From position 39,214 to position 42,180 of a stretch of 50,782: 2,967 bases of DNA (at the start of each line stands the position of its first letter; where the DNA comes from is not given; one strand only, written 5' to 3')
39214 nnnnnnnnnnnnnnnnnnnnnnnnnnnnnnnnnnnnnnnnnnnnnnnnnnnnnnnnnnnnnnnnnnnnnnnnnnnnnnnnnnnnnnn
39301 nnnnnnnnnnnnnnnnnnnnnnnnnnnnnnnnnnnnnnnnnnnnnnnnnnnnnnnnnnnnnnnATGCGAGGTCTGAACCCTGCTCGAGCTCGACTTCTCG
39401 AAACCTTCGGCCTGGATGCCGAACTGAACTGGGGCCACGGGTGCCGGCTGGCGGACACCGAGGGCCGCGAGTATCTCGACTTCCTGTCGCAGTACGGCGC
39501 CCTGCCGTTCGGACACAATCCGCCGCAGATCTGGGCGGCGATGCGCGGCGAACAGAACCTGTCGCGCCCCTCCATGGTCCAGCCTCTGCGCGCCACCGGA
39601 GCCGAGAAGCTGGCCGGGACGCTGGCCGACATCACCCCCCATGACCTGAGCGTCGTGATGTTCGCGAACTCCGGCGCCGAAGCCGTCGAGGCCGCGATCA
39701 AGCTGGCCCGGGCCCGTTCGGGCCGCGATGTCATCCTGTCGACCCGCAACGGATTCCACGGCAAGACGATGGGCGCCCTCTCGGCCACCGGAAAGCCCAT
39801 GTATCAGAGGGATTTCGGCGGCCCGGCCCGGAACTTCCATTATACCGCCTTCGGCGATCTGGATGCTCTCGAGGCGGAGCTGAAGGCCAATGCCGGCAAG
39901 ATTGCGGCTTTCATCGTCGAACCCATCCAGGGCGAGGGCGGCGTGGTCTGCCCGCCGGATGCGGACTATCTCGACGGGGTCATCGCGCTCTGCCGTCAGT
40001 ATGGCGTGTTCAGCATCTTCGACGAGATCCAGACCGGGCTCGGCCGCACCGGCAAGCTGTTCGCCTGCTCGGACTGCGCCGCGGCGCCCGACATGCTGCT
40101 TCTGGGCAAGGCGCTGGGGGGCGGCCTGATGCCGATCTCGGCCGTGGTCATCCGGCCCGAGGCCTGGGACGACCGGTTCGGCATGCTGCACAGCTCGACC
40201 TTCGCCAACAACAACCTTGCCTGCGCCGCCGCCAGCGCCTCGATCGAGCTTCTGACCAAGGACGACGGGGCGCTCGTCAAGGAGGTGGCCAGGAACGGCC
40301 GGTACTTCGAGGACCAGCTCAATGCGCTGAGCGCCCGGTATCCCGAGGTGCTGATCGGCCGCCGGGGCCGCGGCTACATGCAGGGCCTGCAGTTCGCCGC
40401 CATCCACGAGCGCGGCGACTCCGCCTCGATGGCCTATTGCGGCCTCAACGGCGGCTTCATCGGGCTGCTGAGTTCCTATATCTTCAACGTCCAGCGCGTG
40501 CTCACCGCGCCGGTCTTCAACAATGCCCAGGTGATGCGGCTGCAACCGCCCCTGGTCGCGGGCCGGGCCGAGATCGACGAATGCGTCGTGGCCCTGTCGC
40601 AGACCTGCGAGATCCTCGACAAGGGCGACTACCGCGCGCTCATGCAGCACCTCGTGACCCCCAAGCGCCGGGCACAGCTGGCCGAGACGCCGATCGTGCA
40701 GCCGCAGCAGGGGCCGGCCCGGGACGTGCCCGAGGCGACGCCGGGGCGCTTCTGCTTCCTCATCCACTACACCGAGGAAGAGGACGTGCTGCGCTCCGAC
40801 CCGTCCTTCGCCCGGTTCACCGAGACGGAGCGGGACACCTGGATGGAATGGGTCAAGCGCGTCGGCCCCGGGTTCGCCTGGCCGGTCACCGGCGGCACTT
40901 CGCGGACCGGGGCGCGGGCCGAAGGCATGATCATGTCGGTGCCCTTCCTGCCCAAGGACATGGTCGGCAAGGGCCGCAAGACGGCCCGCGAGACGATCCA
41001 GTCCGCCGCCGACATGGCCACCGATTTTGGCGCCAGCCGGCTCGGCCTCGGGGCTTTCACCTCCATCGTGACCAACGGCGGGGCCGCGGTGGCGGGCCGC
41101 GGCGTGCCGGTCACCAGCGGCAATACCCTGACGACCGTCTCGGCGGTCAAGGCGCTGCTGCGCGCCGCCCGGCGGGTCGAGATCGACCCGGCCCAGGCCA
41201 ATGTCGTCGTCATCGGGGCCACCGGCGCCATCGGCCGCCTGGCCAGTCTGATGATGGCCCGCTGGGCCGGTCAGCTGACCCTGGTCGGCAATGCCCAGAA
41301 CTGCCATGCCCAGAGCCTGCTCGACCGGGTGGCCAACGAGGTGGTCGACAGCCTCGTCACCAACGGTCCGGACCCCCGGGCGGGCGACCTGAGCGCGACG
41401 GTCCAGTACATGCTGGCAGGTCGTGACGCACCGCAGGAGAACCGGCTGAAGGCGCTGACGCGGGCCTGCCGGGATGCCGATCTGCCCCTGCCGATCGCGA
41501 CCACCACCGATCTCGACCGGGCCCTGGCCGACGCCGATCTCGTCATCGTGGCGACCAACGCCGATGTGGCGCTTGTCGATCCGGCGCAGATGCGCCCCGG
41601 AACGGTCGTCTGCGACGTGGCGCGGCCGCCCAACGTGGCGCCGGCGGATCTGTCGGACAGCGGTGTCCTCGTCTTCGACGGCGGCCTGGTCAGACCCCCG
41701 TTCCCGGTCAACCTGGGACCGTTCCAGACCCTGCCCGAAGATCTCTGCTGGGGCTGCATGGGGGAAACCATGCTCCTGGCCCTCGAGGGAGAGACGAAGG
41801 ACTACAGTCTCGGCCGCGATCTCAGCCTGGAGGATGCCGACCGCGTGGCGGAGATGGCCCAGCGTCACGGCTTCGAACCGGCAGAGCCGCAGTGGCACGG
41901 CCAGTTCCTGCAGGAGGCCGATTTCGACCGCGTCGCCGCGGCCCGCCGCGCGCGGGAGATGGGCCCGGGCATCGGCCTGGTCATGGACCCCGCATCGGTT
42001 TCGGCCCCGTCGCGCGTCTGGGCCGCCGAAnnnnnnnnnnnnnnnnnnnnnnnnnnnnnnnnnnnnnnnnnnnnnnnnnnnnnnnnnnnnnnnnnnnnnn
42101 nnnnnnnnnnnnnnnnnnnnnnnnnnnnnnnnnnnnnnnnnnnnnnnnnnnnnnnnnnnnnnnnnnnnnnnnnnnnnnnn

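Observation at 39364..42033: Aminotransferase fused to an acyl-ACP-reductase-like domain: a one-protein thioester-to-amine route?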

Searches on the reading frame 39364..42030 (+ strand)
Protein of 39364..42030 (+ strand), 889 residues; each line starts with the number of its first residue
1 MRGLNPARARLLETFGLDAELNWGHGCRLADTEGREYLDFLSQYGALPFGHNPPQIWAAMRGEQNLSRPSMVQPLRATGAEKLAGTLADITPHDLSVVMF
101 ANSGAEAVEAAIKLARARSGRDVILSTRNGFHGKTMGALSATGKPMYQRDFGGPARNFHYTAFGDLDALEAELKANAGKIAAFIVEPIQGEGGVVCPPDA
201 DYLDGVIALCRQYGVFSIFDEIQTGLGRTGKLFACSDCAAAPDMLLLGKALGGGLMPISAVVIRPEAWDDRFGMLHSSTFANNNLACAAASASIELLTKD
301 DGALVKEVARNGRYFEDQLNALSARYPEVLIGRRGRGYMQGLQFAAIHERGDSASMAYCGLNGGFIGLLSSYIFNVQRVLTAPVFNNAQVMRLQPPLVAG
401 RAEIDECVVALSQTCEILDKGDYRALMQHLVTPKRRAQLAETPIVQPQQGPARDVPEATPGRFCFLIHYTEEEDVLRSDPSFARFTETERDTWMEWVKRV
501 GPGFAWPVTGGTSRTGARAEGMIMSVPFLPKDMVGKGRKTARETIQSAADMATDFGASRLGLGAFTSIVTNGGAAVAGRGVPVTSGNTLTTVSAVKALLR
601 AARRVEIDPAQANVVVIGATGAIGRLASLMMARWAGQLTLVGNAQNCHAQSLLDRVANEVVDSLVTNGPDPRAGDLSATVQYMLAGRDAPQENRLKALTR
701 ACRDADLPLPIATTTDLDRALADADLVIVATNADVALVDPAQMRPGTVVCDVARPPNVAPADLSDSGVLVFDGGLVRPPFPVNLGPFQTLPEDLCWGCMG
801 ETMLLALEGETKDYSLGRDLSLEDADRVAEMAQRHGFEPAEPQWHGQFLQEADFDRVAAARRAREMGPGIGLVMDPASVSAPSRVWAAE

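Call 3: search_protein_families(library=pfam, proteins=[window:39364-42030:+], max_evalue=0.1)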
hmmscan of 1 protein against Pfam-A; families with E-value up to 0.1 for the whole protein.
window:39364-42030:+ (889 aa): 3 families
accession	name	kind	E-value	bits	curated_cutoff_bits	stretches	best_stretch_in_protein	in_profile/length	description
PF00202.27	Aminotran_3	-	4e-84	283.1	30.5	1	24-413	16-401/403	Aminotransferase class-III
PF02882.25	THF_DHG_CYH_C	-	2.2e-05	24.3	27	1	713-753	69-108/160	Tetrahydrofolate dehydrogenase/cyclohydrolase, NAD(P)-binding domain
PF01488.26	Shikimate_DH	-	6.3e-05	23.5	24.3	1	709-761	61-120/138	Shikimate / quinate 5-dehydrogenase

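Call 4: search_protein_families(library=ncbifam, proteins=[window:39364-42030:+], max_evalue=0.1)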
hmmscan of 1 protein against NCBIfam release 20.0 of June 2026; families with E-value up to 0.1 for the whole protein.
window:39364-42030:+ (889 aa): 80 families (the best 25 are shown)
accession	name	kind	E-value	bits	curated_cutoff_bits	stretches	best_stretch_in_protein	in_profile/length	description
NF053554.1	prodigi_MAP_PigE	equivalog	5.9e-160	534.3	850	4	4-351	387-734/837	prodigiosin MAP biosynthesis aminotransferase PigE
NF008570.0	PRK11522.1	equivalog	2.6e-91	306.5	612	1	21-416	71-455/464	putrescine aminotransferase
TIGR00707.1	argD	subfamily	5.7e-79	265.7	410.05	1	21-349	13-334/381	acetylornithine/succinylornithine family transaminase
TIGR03372.1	putres_am_tran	equivalog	2.6e-78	263.9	658.65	1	27-405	67-432/442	putrescine aminotransferase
NF002874.0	PRK03244.1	equivalog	2.4e-75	253.8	457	1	11-416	18-393/399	acetylornithine transaminase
NF002325.0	PRK01278.1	subfamily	6.5e-74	248.9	372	1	18-419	14-390/395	acetylornithine transaminase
NF005993.0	PRK08117.1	subfamily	5.9e-71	239.3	574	2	164-414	193-426/433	aspartate aminotransferase family protein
TIGR01885.1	Orn_aminotrans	equivalog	5.3e-70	236.2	378.4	1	21-414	23-400/402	ornithine--oxo-acid transaminase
NF004426.0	PRK05769.1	equivalog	1.3e-69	235.1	552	2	176-349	218-384/441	acetyl ornithine aminotransferase family protein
NF002797.0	PRK02936.1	equivalog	7.7e-69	232.3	496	1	18-345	12-328/385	acetylornithine transaminase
TIGR00508.1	bioA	equivalog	1.6e-64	218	405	1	23-350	19-368/419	adenosylmethionine--8-amino-7-oxononanoate transaminase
NF004624.0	PRK05964.1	equivalog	1e-61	208.8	494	1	24-348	33-372/427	adenosylmethionine--8-amino-7-oxononanoate transaminase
NF003145.0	PRK04073.1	equivalog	4.3e-61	206.6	656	1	25-345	30-346/396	ornithine--oxo-acid transaminase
NF003468.0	PRK05093.1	subfamily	6.3e-61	206.2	522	1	24-412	30-396/405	acetylornithine/succinyldiaminopimelate transaminase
TIGR03246.1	arg_catab_astC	subfamily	2.1e-60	204.8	609.95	1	24-370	24-364/397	acetylornithine/succinylornithine family transaminase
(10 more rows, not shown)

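Call 22: find_related_loci(query=window:39364-42030:+, collection=genome_contigs, flank=10000)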
Query window:39364-42030:+ (889 aa) in genome_contigs; peptide patterns used: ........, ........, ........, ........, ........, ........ (x = any residue, [..] = any of these).
85 stretches matched a pattern; 60 encode a relative of the query (tblastn E <= 1e-3); 60 distinct loci.
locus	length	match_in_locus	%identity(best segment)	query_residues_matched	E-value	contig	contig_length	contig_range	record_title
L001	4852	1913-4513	76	1-866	0e+0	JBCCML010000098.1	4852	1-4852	MAG: Pseudomonadota bacterium isolate P01_C01_bin.51 k141_1052897_length_4852_cov_54.0410, whole genome shotgun sequence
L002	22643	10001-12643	76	1-889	0e+0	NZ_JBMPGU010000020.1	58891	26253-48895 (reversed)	Thalassococcus sp. BH17M4-6 Scaffold20, whole genome shotgun sequence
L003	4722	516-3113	76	1-865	0e+0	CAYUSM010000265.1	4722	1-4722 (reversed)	MAG TPA_asm: uncultured Sulfitobacter sp. isolate SRP342821_co1_167 genome assembly, contig: NODE_17751_length_4722_cov_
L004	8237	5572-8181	73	1-869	0e+0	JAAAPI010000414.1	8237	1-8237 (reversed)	MAG: Verrucomicrobia bacterium isolate GSL.Bin9 NODE_7047_length_8237_cov_0.460325, whole genome shotgun sequence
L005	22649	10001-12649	73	1-889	0e+0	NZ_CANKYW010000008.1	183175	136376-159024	Uncultured Marivita sp. isolate 3-2007-G.fasta NODE_8, whole genome shotgun sequence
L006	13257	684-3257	73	1-857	0e+0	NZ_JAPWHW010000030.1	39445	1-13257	Roseovarius sp. ZX-A-9 NODE_30_length_39445_cov_185.036502, whole genome shotgun sequence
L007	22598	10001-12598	74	1-865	0e+0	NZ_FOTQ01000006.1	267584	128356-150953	Shimia aestuarii strain DSM 15283, whole genome shotgun sequence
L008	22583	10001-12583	72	1-860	0e+0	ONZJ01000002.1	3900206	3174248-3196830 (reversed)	Rhodobacteraceae bacterium EL129 isolate unclassified Rhodobacteraceae strain EL129 genome assembly, contig: Contig_19,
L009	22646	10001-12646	71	1-889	0e+0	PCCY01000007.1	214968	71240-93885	MAG: Roseobacter sp. isolate NP10 76581, whole genome shotgun sequence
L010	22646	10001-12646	74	1-889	0e+0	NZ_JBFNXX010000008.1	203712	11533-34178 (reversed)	Sulfitobacter sediminis strain MJW-29 NODE_8_length_203712_cov_716.731500, whole genome shotgun sequence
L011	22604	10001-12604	69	1-865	0e+0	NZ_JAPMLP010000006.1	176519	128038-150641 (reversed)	Sulfitobacter sp. F26169L scaffold6_size176519, whole genome shotgun sequence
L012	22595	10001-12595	65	1-865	0e+0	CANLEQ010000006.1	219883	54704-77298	uncultured Rhodobacteraceae bacterium isolate 2-511A.fasta genome assembly, contig: NODE_6, whole genome shotgun sequenc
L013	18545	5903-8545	72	1-889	0e+0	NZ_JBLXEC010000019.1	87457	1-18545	MAG: Marinovum sp. isolate ES21-03 S21maxbin_out.013RE.5K@19, whole genome shotgun sequence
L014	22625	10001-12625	57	1-867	0e+0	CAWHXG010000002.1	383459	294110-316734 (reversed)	MAG: uncultured Alphaproteobacteria bacterium isolate MFD03250.bin.2.30 genome assembly, contig: contig_19198, whole gen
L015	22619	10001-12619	54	1-866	0e+0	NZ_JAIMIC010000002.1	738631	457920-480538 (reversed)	Heliomarina baculiformis strain T40-3 T40-3_Scaffold2_length_738631_cov_198.014268, whole genome shotgun sequence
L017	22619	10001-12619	54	1-866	0e+0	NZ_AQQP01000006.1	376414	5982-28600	Phaeobacter sp. 22II1-1F12B contig6, whole genome shotgun sequence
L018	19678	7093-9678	42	4-840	0e+0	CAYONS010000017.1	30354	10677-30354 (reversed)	MAG TPA_asm: uncultured Syntrophothermus sp. isolate binchicken_co193_24 genome assembly, contig: NODE_723_length_30354_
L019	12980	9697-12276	34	4-848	3e-152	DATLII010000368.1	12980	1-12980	MAG TPA_asm: Dongiaceae bacterium isolate SMAG_U13663 k141_3756703, whole genome shotgun sequence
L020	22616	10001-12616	36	3-854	2e-148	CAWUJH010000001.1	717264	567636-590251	MAG: uncultured Ketobacter sp. isolate SRR17458625_binner12_12_1705322970 genome assembly, contig: ERZ21854034.2, whole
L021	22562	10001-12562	34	4-838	2e-146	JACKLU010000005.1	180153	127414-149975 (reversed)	MAG: Burkholderiales bacterium isolate HK-STAS-PROT-100 HK-STAS-PROT-100_5, whole genome shotgun sequence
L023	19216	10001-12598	40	1-842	4e-175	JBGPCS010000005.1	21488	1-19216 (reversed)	MAG: Sulfurifustaceae bacterium isolate OBJ_0618_050_43 k141_13342_length_21488_cov_8.0000, whole genome shotgun sequenc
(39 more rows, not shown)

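Call 27: search_dna_similar(query=window:39364-42030:+, collection=plasmids, mode=protein, max_rows=25, max_evalue=1e-30)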
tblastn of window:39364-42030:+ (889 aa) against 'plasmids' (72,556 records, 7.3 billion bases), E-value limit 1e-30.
Records with a match: 412; places in all: 430; records where one place covers at least 80% of the query: 10.
Best place of each record, by identity: <60% 412.
By first word of the organism name: Ralstonia 131; Sinorhizobium 66; Klebsiella 44; Deinococcus 12; Streptomyces 11; Ensifer 9; Pantoea 8; Azospirillum 7; Haloferax 6; Bacillus 6; and 69 more.
By predicted mobility (MOB-suite, as given by PLSDB): non-mobilizable 184; mobilizable 175; conjugative 53.
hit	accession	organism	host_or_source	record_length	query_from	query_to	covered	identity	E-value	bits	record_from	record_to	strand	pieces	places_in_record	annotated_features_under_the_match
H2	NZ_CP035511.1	Haematobacter massiliensis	single cell,human skin swab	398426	1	855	96%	54.9%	0e+0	851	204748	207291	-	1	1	aminotransferase class III-fold pyridoxal phosphate-dependent enzyme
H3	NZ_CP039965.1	Pseudorhodobacter turbinis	single bacterial isolate,Turban shell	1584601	1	855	96%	54.9%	0e+0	825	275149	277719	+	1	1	record has no annotation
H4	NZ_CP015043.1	Rhodovulum sp. P5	cell culture,shallow-sea hydrothermal ...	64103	1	855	96%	53.4%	0e+0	798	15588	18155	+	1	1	aminotransferase class III-fold pyridoxal phosphate-dependent enzyme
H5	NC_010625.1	Paraburkholderia phymatum STM815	-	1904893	4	854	96%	37.2%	5e-131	442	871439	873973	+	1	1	record has no annotation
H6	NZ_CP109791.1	Leisingera thetidis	-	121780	4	841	94%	30.2%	3e-74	274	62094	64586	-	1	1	aminotransferase class III-fold pyridoxal phosphate-dependent enzyme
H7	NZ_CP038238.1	Leisingera sp. NJS201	cell culture,Marine Biofilm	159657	4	841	94%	29.9%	3e-63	270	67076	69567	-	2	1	aminotransferase class III-fold pyridoxal phosphate-dependent enzyme (x2)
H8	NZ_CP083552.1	Leisingera sp. M658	-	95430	4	841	94%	29.7%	2e-71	265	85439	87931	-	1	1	aminotransferase class III-fold pyridoxal phosphate-dependent enzyme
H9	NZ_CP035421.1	Leisingera sp. NJS204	cell culture,Marine Biofilm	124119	4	841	94%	29.7%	4e-71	264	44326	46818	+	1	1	aminotransferase class III-fold pyridoxal phosphate-dependent enzyme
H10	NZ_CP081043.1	Leisingera sp. M527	-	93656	4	841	94%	29.6%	8e-70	260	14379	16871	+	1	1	aminotransferase class III-fold pyridoxal phosphate-dependent enzyme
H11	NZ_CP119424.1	Photobacterium sp. DA100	-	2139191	123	838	81%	28.3%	2e-44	182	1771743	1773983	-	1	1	none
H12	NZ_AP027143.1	Methylocystis iwaonis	-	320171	2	422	47%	38.5%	6e-63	239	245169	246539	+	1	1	aminotransferase class III-fold pyridoxal phosphate-dependent enzyme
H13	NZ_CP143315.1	Methylocystis iwaonis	cell culture,rice rhizosphere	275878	2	422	47%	38.5%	1e-62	238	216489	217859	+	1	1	aminotransferase class III-fold pyridoxal phosphate-dependent enzyme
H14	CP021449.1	Ralstonia solanacearum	sesame seedling,cell culture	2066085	4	416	46%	38.5%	2e-56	219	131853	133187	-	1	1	hypothetical protein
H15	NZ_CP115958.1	Ralstonia pseudosolanacearum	Solanum lycopersicum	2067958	4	416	46%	38.3%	4e-56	219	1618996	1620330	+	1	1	none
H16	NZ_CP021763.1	Ralstonia pseudosolanacearum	Solanum lycopersicum,Tomato with ...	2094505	4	416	46%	38.3%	4e-56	219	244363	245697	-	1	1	none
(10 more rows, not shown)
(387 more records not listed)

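Call 28: get_annotated_region(hit=H2, flank=12000)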
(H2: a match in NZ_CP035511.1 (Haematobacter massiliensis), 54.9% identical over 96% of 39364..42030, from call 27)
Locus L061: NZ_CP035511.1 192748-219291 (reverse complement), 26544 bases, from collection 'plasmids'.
description: Haematobacter massiliensis strain OT1 plasmid pOT1-1, complete sequence
organism: Haematobacter massiliensis (NCBI taxid 195105)
taxonomy: Bacteria; Pseudomonadota; Alphaproteobacteria; Rhodobacterales; Paracoccaceae; Haematobacter; Haematobacter massiliensis
host: -; source: single cell,human skin swab; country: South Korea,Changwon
typing (MOB-suite, as given by PLSDB): non-mobilizable
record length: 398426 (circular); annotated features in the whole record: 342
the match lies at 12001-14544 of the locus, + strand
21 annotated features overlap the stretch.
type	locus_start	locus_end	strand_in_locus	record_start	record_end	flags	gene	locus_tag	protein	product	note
CDS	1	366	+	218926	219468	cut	-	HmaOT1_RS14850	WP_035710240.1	thiamine pyrophosphate-binding protein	-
CDS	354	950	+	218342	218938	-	-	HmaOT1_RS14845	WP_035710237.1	thiamine pyrophosphate-dependent enzyme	-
CDS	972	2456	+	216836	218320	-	-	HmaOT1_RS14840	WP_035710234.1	aldehyde dehydrogenase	-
CDS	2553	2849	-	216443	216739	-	-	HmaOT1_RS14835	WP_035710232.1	hypothetical protein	-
CDS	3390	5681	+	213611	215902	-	-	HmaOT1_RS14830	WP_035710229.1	arginine/lysine/ornithine decarboxylase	-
CDS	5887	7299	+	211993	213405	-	-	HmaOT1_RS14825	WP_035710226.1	SulP family inorganic anion transporter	-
CDS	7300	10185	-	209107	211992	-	-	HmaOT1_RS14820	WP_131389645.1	DUF11 domain-containing protein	-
CDS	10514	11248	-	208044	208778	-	-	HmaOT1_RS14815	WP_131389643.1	VPLPA-CTERM sorting domain-containing protein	-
CDS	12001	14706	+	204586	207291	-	-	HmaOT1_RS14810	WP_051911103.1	aminotransferase class III-fold pyridoxal phosphate-dependent enzyme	-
CDS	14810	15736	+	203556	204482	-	-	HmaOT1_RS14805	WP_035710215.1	glycine/sarcosine/betaine reductase selenoprotein B family protein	-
CDS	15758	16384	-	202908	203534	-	cobO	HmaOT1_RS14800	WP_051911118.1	cob(I)yrinic acid a,c-diamide adenosyltransferase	GO:0009236 - cobalamin biosynthetic process [Evidence IEA]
CDS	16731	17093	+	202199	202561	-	-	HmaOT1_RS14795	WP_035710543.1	DUF1636 domain-containing protein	-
CDS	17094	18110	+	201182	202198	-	cobW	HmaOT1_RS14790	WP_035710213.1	cobalamin biosynthesis protein CobW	GO:0009236 - cobalamin biosynthetic process [Evidence IEA]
CDS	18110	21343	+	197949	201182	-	cobN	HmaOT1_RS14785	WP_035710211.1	cobaltochelatase subunit CobN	-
CDS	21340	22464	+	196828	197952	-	-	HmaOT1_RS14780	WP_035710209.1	hypothetical protein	-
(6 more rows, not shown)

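Call 29: get_annotated_region(hit=H4, flank=12000)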
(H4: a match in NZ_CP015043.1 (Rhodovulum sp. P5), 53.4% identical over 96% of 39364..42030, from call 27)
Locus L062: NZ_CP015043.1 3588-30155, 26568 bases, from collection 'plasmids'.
description: Rhodovulum sp. P5 plasmid pRGUI04, complete sequence
organism: Rhodovulum sp. P5 (NCBI taxid 1564506)
taxonomy: Bacteria; Pseudomonadota; Alphaproteobacteria; Rhodobacterales; Paracoccaceae; Rhodovulum; Rhodovulum sp. P5
host: -; source: cell culture,shallow-sea hydrothermal system; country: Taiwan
typing (MOB-suite, as given by PLSDB): non-mobilizable; replicon rep_cluster_252
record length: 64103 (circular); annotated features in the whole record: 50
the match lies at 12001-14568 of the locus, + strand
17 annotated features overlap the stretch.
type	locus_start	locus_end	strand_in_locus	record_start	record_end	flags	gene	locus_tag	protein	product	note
CDS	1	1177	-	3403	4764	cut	-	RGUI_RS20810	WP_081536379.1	oligosaccharide flippase family protein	-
CDS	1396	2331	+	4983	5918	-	-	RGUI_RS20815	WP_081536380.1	sulfotransferase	-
CDS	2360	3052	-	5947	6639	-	-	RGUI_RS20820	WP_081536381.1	rhomboid family intramembrane serine protease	-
CDS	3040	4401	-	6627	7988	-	-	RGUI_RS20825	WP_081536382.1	hypothetical protein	-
CDS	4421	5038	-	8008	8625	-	-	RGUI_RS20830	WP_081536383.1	polysaccharide biosynthesis/export family protein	-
CDS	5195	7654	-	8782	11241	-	-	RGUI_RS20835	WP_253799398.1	tetratricopeptide repeat protein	-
CDS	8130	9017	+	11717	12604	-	-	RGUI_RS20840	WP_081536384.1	AAA family ATPase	-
CDS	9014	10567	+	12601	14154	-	-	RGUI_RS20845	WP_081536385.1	Wzz/FepE/Etk N-terminal domain-containing protein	-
CDS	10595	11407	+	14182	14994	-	-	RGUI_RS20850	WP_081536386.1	CpsD/CapB family tyrosine-protein kinase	-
CDS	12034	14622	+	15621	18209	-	-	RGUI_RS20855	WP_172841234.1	aminotransferase class III-fold pyridoxal phosphate-dependent enzyme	-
CDS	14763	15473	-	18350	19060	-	-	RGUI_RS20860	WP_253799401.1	VPLPA-CTERM sorting domain-containing protein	-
CDS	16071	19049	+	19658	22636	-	-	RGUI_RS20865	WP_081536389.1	right-handed parallel beta-helix repeat-containing protein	-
CDS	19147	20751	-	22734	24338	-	xrtD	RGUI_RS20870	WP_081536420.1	VPLPA-CTERM-specific exosortase XrtD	GO:0043687 - post-translational protein modification [Evidence IEA]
CDS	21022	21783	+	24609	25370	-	-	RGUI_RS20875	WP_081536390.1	class I SAM-dependent methyltransferase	-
CDS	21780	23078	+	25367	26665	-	-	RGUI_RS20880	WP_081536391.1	glycosyltransferase family 4 protein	-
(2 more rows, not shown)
